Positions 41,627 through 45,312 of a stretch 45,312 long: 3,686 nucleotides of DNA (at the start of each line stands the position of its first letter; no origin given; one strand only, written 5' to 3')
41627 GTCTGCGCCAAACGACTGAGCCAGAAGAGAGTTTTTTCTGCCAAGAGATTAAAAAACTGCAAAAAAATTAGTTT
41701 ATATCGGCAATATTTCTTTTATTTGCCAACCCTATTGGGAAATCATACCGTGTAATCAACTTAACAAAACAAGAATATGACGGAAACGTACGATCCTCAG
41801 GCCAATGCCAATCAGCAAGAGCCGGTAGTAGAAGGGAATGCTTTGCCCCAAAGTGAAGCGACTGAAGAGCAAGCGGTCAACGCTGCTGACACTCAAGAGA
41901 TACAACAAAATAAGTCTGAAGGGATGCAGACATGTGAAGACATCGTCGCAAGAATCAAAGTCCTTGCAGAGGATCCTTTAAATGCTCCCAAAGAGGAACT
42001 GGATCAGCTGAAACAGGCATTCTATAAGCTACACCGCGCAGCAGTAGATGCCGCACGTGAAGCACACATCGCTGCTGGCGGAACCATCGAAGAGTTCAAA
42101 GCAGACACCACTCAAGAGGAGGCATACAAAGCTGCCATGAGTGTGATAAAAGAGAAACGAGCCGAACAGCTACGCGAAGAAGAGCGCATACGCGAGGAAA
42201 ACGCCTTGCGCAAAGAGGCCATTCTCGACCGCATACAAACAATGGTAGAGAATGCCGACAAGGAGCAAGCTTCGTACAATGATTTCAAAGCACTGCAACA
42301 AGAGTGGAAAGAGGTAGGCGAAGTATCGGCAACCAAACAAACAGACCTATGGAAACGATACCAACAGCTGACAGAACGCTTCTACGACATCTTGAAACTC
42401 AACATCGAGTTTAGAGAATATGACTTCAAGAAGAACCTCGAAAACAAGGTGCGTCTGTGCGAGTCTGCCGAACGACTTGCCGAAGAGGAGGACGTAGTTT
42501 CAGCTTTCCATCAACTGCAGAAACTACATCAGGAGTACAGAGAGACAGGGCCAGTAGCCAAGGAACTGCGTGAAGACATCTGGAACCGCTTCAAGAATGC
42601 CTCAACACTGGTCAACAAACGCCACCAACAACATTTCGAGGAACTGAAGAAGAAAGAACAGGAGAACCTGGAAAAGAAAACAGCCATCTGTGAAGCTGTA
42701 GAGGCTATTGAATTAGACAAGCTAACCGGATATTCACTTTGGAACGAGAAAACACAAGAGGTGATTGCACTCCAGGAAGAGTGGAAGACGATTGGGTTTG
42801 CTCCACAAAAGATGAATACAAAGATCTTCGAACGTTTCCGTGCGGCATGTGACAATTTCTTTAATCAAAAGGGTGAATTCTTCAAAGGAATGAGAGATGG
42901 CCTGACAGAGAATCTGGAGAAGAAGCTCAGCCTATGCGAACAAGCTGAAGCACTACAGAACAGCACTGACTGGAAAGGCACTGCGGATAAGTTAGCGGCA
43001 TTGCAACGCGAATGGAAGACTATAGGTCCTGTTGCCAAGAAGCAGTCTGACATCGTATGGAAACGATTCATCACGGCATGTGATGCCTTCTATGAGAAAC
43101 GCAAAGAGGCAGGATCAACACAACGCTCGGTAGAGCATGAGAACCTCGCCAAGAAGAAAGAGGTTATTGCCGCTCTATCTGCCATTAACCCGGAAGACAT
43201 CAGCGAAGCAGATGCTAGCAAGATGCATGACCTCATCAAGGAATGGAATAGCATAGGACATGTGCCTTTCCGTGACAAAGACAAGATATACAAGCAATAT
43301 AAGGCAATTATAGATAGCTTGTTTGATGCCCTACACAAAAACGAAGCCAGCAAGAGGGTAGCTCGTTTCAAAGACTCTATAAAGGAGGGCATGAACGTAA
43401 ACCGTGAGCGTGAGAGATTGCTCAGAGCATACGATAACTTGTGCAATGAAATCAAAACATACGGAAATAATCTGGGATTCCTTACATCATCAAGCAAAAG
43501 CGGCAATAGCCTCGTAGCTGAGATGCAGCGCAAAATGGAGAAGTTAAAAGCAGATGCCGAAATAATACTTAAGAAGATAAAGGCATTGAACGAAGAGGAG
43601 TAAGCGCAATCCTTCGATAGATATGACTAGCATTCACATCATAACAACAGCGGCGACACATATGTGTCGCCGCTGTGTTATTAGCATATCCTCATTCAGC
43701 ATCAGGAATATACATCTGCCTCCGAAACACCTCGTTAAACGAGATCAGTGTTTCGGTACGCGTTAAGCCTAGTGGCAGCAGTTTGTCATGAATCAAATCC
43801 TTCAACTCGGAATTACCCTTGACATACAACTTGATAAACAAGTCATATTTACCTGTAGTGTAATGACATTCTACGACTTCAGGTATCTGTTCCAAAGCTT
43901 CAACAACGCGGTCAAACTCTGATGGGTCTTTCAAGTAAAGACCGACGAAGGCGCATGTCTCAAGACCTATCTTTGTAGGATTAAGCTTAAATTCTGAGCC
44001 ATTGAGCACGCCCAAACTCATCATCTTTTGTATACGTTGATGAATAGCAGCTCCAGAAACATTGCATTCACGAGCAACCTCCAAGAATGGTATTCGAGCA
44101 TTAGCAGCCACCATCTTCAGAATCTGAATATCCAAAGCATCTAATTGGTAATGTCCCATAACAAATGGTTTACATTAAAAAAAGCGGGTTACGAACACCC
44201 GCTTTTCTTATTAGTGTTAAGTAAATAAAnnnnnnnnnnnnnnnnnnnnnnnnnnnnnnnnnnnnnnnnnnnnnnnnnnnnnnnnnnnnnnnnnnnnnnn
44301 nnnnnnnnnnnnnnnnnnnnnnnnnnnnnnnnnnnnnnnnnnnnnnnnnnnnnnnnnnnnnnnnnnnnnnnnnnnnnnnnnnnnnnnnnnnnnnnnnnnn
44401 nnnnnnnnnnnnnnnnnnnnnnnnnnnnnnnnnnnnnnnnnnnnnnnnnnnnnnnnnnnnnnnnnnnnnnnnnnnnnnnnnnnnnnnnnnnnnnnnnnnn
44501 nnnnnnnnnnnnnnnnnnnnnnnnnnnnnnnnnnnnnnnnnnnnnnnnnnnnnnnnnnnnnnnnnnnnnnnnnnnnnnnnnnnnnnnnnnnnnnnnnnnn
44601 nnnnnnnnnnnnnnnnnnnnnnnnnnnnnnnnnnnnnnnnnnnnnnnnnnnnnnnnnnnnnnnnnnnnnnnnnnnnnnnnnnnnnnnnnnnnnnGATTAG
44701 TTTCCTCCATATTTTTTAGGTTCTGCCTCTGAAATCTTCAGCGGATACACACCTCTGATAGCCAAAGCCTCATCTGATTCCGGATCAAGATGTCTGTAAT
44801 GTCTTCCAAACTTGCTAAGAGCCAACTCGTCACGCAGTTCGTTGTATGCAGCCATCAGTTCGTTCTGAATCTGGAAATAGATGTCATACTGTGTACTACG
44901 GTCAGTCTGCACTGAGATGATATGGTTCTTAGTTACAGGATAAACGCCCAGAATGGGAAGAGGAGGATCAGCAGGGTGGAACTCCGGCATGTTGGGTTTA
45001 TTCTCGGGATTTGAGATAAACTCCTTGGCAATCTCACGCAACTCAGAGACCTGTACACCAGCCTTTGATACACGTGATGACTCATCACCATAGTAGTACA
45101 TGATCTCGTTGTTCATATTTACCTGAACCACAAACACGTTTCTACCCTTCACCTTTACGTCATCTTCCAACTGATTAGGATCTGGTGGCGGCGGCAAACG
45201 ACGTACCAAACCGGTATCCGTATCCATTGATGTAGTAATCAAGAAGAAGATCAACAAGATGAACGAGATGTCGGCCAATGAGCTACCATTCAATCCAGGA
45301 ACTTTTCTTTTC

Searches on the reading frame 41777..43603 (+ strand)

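Call 101: search_protein_families(library=pfam, proteins=[window:41777-43603:+], max_evalue=0.00001)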
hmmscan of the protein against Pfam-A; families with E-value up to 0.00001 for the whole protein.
window:41777-43603:+ (608 aa): 1 family
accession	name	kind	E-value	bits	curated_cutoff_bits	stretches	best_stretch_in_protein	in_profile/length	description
PF03993.17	DUF349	-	4.2e-94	309.4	23.9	5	350-422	2-75/75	Domain of Unknown Function (DUF349)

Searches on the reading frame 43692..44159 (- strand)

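Call 101: search_protein_families(library=pfam, proteins=[window:43692-44159:-], max_evalue=0.00001)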
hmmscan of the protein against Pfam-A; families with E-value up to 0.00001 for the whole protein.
window:43692-44159:- (155 aa): 3 families
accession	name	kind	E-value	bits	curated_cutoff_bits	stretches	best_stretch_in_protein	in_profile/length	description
PF01037.27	AsnC_trans_reg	-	2.9e-16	59.5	25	1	75-142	4-72/73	Lrp/AsnC ligand binding domain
PF13404.12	HTH_AsnC-type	-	4.5e-13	49.2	27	1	6-46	1-41/42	AsnC-type helix-turn-helix domain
PF13412.12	HTH_24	-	7e-11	42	21.9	1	6-52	1-47/48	Winged helix-turn-helix DNA-binding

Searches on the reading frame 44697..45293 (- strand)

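Call 101: search_protein_families(library=pfam, proteins=[window:44697-45293:-], max_evalue=0.00001)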
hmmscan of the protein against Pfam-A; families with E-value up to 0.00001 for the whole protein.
window:44697-45293:- (198 aa): 1 family
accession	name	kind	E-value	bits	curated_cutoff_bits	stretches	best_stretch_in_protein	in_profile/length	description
PF02472.21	ExbD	-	2e-12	47.7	25.4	1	2-149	9-116/128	Biopolymer transport protein ExbD/TolR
